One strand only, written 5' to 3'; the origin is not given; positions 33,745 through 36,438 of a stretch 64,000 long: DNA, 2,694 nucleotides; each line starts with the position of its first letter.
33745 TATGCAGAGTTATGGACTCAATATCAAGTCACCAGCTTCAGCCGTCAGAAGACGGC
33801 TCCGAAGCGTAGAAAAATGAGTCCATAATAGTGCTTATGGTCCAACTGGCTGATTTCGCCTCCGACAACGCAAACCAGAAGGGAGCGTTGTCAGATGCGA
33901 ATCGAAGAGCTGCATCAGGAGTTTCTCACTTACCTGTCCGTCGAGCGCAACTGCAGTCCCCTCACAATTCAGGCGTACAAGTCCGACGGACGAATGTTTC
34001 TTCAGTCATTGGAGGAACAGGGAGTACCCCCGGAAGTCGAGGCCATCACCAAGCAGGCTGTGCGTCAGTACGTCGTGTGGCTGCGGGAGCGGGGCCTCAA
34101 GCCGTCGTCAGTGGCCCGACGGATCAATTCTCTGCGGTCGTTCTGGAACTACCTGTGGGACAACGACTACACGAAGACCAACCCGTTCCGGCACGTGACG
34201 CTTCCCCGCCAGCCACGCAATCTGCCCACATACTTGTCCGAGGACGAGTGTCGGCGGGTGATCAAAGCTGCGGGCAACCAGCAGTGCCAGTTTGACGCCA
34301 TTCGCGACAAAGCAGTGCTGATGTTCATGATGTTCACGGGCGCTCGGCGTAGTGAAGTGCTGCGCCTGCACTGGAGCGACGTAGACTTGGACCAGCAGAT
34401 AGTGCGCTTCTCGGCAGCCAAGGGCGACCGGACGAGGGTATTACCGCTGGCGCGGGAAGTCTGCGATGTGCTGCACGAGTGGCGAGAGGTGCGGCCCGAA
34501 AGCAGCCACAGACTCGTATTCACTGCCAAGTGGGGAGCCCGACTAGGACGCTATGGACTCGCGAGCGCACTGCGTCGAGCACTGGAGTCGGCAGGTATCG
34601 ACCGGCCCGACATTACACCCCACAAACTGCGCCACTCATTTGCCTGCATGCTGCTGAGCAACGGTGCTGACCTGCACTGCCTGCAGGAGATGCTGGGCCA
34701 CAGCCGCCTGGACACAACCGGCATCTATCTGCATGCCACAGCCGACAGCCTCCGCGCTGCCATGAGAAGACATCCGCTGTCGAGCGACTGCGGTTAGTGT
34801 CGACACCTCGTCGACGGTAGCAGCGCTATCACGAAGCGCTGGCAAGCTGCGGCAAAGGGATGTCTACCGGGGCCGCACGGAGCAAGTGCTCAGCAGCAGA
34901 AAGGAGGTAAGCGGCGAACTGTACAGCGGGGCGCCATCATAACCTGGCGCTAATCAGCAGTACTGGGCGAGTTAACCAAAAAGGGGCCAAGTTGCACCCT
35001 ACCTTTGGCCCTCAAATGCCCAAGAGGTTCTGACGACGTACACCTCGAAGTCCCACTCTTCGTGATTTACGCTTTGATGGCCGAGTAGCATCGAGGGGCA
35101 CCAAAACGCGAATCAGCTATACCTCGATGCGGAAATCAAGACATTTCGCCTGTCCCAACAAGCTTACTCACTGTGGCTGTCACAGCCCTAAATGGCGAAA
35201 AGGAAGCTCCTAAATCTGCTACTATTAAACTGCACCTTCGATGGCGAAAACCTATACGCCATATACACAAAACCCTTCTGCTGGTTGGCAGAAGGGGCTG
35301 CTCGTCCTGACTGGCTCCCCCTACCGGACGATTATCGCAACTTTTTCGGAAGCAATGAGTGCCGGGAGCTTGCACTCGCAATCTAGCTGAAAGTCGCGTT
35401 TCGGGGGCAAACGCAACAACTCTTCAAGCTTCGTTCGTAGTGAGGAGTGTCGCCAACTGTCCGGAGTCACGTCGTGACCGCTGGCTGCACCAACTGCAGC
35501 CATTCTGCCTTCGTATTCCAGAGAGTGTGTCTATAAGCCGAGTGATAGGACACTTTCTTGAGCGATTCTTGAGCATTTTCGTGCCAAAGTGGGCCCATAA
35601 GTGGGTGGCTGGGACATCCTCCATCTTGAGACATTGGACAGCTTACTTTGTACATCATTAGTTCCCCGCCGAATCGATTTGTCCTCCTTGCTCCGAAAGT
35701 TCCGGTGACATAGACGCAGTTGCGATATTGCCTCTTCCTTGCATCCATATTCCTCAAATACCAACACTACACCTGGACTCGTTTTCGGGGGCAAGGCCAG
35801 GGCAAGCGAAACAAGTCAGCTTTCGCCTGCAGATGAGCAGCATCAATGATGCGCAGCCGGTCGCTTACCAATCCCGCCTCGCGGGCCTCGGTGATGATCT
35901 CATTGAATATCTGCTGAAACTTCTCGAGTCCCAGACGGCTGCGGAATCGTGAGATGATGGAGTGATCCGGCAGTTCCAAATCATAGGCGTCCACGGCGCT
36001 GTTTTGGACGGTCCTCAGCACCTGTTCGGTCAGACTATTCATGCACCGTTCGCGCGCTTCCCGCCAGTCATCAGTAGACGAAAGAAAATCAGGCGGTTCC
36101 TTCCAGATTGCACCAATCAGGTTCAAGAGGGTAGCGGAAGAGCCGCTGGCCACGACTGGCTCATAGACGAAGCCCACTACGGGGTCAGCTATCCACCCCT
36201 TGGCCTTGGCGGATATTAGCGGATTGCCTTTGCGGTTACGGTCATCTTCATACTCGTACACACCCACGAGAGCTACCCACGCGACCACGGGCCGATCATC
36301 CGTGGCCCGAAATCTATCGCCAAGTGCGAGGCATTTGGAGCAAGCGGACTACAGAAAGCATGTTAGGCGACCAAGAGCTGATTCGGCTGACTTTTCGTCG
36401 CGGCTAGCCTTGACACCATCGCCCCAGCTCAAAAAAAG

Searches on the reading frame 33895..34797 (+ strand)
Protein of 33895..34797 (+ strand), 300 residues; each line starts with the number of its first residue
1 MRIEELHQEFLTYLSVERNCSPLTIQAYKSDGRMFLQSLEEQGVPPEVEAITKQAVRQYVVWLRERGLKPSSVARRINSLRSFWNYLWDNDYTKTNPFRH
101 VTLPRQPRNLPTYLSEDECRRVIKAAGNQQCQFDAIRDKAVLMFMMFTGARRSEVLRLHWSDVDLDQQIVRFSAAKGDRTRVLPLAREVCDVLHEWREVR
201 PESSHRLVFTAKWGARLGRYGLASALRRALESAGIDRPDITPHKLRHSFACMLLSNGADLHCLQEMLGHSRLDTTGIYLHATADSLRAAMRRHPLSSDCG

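Call 37: search_protein_families(library=pfam, proteins=[window:33895-34797:+], max_evalue=0.001)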
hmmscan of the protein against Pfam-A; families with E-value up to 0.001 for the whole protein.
window:33895-34797:+ (300 aa): 4 families
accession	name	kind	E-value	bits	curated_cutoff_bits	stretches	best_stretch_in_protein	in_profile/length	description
PF00589.27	Phage_integrase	-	3.8e-41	141.2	27.1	1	113-282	2-169/172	Phage integrase family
PF02899.23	Phage_int_SAM_1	-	9.1e-17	61.6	22.3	1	8-87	2-79/83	Phage integrase, N-terminal SAM-like domain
PF13495.12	Phage_int_SAM_4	-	1.7e-08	35.2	27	1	7-93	2-84/85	Phage integrase, N-terminal SAM-like domain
PF13102.12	Phage_int_SAM_5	-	3.9e-06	27.6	22.3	1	47-99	42-94/98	Phage integrase SAM-like domain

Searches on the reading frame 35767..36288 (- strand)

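Call 37: search_protein_families(library=pfam, proteins=[window:35767-36288:-], max_evalue=0.001)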
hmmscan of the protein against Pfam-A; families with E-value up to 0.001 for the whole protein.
window:35767-36288:- (173 aa): 1 family
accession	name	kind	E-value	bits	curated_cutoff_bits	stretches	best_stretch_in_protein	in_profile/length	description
PF05598.16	DUF772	-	6.9e-05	23.2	23.1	1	102-131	47-74/74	Transposase domain (DUF772)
